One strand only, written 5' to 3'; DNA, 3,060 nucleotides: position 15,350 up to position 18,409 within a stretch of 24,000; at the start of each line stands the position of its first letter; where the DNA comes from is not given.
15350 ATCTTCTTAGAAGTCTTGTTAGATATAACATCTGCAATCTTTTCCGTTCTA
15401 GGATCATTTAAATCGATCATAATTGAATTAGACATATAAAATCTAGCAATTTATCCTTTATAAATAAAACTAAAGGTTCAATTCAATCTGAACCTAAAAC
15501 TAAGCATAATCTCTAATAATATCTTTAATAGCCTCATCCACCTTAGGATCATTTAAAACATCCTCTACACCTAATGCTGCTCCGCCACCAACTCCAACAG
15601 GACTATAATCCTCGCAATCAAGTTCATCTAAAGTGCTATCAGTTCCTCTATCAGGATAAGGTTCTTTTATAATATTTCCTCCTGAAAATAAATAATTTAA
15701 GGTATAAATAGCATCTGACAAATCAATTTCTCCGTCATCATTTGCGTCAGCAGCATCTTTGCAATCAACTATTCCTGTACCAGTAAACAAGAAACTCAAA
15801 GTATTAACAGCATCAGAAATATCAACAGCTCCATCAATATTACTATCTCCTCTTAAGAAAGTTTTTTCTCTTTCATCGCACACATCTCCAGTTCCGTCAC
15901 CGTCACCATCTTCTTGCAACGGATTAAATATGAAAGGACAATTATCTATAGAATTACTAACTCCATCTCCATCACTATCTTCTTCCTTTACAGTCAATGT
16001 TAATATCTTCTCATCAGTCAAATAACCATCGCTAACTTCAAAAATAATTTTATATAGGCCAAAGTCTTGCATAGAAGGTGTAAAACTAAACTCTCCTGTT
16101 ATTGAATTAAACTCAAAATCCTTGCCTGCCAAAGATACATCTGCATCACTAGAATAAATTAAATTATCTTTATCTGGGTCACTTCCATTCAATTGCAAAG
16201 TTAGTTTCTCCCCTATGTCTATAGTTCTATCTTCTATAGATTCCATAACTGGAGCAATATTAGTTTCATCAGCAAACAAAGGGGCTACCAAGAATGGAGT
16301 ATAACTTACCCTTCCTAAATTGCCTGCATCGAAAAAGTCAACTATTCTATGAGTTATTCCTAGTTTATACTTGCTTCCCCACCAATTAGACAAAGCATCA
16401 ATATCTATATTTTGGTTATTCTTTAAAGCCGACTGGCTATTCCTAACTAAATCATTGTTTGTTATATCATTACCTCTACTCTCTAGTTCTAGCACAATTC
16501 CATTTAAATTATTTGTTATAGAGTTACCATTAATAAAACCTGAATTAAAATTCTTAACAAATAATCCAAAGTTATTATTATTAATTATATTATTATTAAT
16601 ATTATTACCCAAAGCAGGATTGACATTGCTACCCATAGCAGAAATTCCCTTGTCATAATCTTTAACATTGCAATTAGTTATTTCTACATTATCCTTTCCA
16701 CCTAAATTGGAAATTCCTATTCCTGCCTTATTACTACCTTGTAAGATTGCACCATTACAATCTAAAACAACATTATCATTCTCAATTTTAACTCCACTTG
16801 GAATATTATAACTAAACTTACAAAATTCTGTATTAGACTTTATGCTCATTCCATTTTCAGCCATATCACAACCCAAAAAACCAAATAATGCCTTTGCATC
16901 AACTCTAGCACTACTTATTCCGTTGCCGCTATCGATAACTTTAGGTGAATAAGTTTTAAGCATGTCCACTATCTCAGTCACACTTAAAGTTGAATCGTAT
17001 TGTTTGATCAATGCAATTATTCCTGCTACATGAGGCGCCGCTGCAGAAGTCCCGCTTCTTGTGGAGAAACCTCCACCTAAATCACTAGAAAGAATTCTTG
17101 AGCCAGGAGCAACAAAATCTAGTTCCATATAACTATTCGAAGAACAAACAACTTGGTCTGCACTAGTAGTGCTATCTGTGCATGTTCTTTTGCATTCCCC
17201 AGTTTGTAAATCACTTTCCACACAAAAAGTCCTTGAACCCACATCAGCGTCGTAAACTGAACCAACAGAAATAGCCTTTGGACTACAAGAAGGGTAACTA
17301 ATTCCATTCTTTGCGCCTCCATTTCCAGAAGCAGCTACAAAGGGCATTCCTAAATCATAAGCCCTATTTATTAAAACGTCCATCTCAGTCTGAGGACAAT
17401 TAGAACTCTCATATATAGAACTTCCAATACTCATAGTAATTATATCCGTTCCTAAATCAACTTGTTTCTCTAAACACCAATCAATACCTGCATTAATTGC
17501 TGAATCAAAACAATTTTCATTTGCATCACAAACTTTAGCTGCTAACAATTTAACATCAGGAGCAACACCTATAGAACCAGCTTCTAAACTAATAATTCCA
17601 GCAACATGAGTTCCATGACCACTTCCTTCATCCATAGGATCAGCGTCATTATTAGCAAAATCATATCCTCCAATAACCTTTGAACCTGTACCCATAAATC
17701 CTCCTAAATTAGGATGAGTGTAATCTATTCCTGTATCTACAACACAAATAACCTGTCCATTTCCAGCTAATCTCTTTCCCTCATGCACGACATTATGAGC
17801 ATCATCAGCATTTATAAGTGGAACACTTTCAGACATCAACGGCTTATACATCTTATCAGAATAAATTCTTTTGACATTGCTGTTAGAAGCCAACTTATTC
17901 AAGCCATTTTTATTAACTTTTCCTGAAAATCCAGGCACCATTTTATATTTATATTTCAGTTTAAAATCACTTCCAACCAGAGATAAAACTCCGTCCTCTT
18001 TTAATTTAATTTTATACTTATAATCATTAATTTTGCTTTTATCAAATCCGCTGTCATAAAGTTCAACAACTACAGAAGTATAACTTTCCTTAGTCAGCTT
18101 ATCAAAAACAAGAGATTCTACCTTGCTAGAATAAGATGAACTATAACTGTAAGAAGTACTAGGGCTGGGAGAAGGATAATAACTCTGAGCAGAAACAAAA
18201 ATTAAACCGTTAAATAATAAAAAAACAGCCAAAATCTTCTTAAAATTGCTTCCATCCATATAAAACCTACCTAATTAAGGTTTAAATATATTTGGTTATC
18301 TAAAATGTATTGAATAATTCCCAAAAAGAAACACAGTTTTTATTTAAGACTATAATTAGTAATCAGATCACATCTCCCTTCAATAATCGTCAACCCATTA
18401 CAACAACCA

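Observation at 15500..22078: Three consecutive genes carry dockerin-type modules with no cohesin in sight: candidate surface-assembly or host-attachment island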

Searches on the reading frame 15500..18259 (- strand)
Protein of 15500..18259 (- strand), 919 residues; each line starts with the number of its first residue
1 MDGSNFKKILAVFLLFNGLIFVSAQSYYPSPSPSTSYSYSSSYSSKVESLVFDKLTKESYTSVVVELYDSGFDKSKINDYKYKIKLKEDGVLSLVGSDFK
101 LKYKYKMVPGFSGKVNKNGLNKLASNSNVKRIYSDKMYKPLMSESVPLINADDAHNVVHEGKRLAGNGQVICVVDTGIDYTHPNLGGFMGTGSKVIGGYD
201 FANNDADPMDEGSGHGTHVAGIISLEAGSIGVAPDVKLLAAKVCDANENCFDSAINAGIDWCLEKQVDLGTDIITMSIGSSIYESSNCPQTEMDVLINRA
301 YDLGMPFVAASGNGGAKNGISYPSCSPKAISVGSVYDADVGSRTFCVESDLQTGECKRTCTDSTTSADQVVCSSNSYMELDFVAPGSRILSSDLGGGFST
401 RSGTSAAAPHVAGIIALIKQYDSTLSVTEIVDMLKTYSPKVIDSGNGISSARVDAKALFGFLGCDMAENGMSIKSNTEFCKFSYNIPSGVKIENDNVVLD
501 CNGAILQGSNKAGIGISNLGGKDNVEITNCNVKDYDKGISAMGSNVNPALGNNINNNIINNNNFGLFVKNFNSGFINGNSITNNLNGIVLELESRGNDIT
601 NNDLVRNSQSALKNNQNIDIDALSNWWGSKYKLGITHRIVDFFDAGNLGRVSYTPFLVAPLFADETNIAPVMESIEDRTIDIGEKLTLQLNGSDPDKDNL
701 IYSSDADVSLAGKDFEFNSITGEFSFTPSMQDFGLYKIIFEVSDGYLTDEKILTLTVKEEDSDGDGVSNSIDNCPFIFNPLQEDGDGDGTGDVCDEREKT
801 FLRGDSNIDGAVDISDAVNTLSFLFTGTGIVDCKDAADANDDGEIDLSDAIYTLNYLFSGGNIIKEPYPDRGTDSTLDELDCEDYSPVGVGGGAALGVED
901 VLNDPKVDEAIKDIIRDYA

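Call 4: search_protein_families(library=pfam, proteins=[window:15500-18259:-], max_evalue=1)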
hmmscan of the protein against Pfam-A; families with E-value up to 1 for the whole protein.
window:15500-18259:- (919 aa): 10 families
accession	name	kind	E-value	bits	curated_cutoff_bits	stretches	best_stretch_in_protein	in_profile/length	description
PF00082.27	Peptidase_S8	-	8.7e-43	147.1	21.8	1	166-438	1-273/288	Subtilase family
PF02412.23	TSP_3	-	1.6e-07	31.3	25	1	759-781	13-35/36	Thrombospondin type 3 repeat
PF17963.7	Big_9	-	1.7e-05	26.1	23.6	1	667-755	1-88/89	Bacterial Ig domain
PF13229.12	Beta_helix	-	9.6e-05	22.5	25.9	1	480-614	16-144/158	Right handed beta helix region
PF16318.11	DUF4957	-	0.00041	20.6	30.8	1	482-584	34-137/142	Domain of unknown function (DUF4957)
PF05048.19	NosD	-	0.00091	19.2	23.6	1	485-626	59-185/212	Periplasmic copper-binding protein (NosD)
PF05922.21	Inhibitor_I9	-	0.0018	19.3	21.2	1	98-139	38-80/82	Peptidase inhibitor I9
PF17892.7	Cadherin_5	-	0.0055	17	26.5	1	672-757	7-97/98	Cadherin-like domain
PF00404.24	Dockerin_1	-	0.011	16.4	22.9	1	804-852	2-51/57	Dockerin type I domain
PF16397.10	DUF5006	-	0.086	12.4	34.1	1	669-726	33-90/263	Domain of unknown function (DUF5006)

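Call 16: find_encoding_contigs(protein=window:15500-18259:-, flank=10000, max_places=3)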
Protein window:15500-18259:- (919 aa): no gene with exactly this product is on record in the collection.

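Call 36: search_protein_families(library=ncbifam, proteins=[window:15500-18259:-], max_evalue=0.1)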
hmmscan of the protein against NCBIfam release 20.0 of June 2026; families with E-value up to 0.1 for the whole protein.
window:15500-18259:- (919 aa): 13 families
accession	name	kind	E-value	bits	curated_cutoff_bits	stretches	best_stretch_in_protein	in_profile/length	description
TIGR03921.1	T7SS_mycosin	equivalog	4e-32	111.7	278.75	2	165-337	11-184/353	type VII secretion-associated serine protease mycosin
NF045500.1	Omp28_seleno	equivalog_domain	2.1e-14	53.7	200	1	742-853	255-371/377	Omp28-related selenoprotein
NF049966.1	QH_SP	equivalog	1.7e-11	43.9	165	1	171-343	2-149/219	subtilisin-like serine protease QhpE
NF040809.1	germ_prot_CspBA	exception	2.7e-11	41.9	1250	2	375-421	429-475/1099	bifunctional germination protease/germinant receptor pseudoprotease CspBA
NF047638.1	throspo3_MtsC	equivalog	7e-11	41.7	350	1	760-811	65-116/428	cell-cell cohesion MYXO-CTERM protein MtsC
NF040553.1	SGO_0316_fam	subfamily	4.2e-08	31.3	1400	1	378-420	667-709/1486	SGO_0316/SGO_0317 family LPXTG-anchored serine peptidase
TIGR03895.1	protease_PatA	subfamily_domain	6.5e-07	28.5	421.05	1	376-418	134-176/606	PatA/PatG family cyanobactin maturation protease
NF040808.2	CspC_non_triad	exception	8e-07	27.9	675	2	376-421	455-500/556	bile acid germinant receptor pseudoprotease CspC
NF051851.1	AtpSerPepEprS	equivalog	2.2e-05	22.7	1700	1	164-436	64-335/988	autotransporter serine peptidase EprS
TIGR04247.1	NosD_copper_fam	subfamily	0.00025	19.8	300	1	531-628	209-309/377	nitrous oxide reductase family maturation protein NosD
NF012211.1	tand_rpt_95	domain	0.00055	19.8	90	1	676-759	4-86/98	tandem-95 repeat protein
NF033595.1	denti_PrtP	equivalog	0.0017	17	300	1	363-436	395-476/606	dentilisin complex serine proteinase subunit PrtP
NF038112.1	myxo_dep_M36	subfamily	0.032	11.3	1500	1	665-760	1471-1566/1604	myxosortase-dependent M36 family metallopeptidase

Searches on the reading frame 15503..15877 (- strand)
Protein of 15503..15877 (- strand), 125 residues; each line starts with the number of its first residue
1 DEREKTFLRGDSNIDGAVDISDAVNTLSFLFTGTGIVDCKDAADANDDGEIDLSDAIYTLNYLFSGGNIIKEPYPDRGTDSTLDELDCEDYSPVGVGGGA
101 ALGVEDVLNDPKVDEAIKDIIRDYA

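Call 62: predict_structure(alignment_id=A6)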
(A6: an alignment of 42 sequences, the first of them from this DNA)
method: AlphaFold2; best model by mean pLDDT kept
length: 125 residues; sequences in the alignment: 42
mean_pLDDT: 87.3   pTM: 0.68
mean pLDDT of the five models: 87.3, 86.9, 86.2, 85.0, 84.5
residues with pLDDT >= 90: 88; 70-90: 17; 50-70: 14; < 50: 6
segments of 3 or more residues with pLDDT < 50: none
pLDDT, mean of each block of 10 residues (from residue 1): 78 96 98 95 97 98 96 94 86 52 67 91 88
secondary structure, 60 per line:
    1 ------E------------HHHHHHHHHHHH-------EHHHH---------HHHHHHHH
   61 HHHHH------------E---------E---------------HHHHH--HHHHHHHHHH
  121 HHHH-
elements in order: H20-31 H40-43 H53-65 H104-108 H111-124

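Call 64: fold_search(model_id=the predicted structure, library=pdb)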
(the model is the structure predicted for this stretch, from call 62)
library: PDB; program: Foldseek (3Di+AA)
matches with E <= 10: 51; with E <= 0.001: 0
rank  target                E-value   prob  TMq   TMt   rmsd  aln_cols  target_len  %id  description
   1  4uyp_B                1.2e-02  1.00  0.43  0.71   2.1        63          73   25  High resolution structure of the third cohesin ScaC in complex with the ScaB dockerin with a mutation in the N-termina (released 2015-04-15)
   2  5m2s_B                1.4e-02  1.00  0.45  0.69   2.5        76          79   29  R. flavefaciens' third ScaB cohesin in complex with a group 1 dockerin (released 2017-07-05)
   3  4uyq_B                1.7e-02  1.00  0.45  0.74   2.2        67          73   25  High resolution structure of the third cohesin ScaC in complex with the ScaB dockerin with a mutation in the C-termina (released 2015-04-15)
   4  4dh2_D                4.5e-02  1.00  0.43  0.72   2.0        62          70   31  Crystal structure of Coh-OlpC(Cthe_0452)-Doc435(Cthe_0435) complex: A novel type I Cohesin-Dockerin complex from Clost (released 2012-11-28)
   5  2mte_MODEL_1_A        4.8e-02  1.00  0.44  0.75   1.9        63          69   32  Solution structure of Doc48S (released 2014-10-15)
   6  8x3a_MODEL_1_A        4.8e-02  1.00  0.40  0.33   2.3        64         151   30  Solution NMR structure of cellulosomal double-dockerin module of Clo1313_0689 from Clostridium thermocellum (released 2024-04-03)
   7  5m2o_B                5.1e-02  1.00  0.45  0.71   2.5        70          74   24  R. flavefaciens' third ScaB cohesin in complex with a group 1 dockerin (released 2017-07-05)
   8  8x39_A                6.1e-02  0.99  0.42  0.38   2.5        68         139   28  Crystal structure of cellulosomal double-dockerin module of Clo1313_0689 from Clostridium thermocellum (released 2024-04-03)
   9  4fl4_G                1.1e-01  1.00  0.45  0.79   2.1        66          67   26  Scaffoldin conformation and dynamics revealed by a ternary complex from the Clostridium thermocellum cellulosome (released 2012-06-27)
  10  4fl4_D                1.1e-01  0.99  0.41  0.74   1.9        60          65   28  Scaffoldin conformation and dynamics revealed by a ternary complex from the Clostridium thermocellum cellulosome (released 2012-06-27)
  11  8x39_B                1.1e-01  0.98  0.42  0.38   2.5        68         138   28  Crystal structure of cellulosomal double-dockerin module of Clo1313_0689 from Clostridium thermocellum (released 2024-04-03)
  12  4fl4_A                1.1e-01  1.00  0.44  0.76   2.0        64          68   26  Scaffoldin conformation and dynamics revealed by a ternary complex from the Clostridium thermocellum cellulosome (released 2012-06-27)
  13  4dh2_B                1.1e-01  1.00  0.47  0.78   2.4        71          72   30  Crystal structure of Coh-OlpC(Cthe_0452)-Doc435(Cthe_0435) complex: A novel type I Cohesin-Dockerin complex from Clost (released 2012-11-28)
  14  8ajy_B                1.2e-01  0.91  0.36  0.51   4.0        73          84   25  Ruminococcus flavefaciens Cohesin-Dockerin structure: dockerin from ScaH adaptor scaffoldin in complex with the cohesi (released 2022-11-02)
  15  2vn5_B                1.3e-01  0.99  0.38  0.80   2.6        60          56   27  The Clostridium cellulolyticum dockerin displays a dual binding mode for its cohesin partner (released 2008-05-20)
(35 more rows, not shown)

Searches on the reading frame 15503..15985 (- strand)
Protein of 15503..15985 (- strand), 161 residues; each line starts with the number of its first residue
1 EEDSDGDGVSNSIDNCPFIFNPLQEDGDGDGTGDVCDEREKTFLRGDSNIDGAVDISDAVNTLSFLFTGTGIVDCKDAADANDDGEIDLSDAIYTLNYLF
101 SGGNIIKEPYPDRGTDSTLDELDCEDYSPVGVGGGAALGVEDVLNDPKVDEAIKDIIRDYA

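Call 32: find_homologous_proteins(query=window:15503-15985:-, max_evalue=0.001)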
Query seq(161 aa) (161 aa): 46 proteins with E <= 0.001 among 205 candidates.
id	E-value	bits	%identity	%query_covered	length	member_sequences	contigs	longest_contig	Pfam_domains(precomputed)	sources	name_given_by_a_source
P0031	7.0e-57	210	99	61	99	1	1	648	-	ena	-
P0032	2.0e-29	121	66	54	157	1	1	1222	-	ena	-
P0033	9.9e-23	99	55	56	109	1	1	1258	-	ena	-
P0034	1.5e-22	98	61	55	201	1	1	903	PF00404.25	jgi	jgi:hypothetical protein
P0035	8.7e-22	96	59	56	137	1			-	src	-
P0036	1.6e-20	92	52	60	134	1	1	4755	-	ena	-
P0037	3.2e-20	91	53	53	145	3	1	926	-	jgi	jgi:hypothetical protein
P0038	2.0e-19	88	48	58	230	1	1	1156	-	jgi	jgi:hypothetical protein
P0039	2.3e-19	88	54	52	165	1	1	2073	-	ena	-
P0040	6.2e-19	87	54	51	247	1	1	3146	-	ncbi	ncbi:MAG: dockerin type I repeat-containing protein [Planctomycetota bacterium]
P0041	7.1e-19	86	51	55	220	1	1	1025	-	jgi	jgi:hypothetical protein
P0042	1.3e-18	86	54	53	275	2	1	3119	PF00127.27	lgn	-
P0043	2.1e-18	85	56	53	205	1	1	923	PF13517.13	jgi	jgi:hypothetical protein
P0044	2.2e-18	85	48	67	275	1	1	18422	PF00127.27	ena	-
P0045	2.7e-18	85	50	57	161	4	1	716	-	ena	-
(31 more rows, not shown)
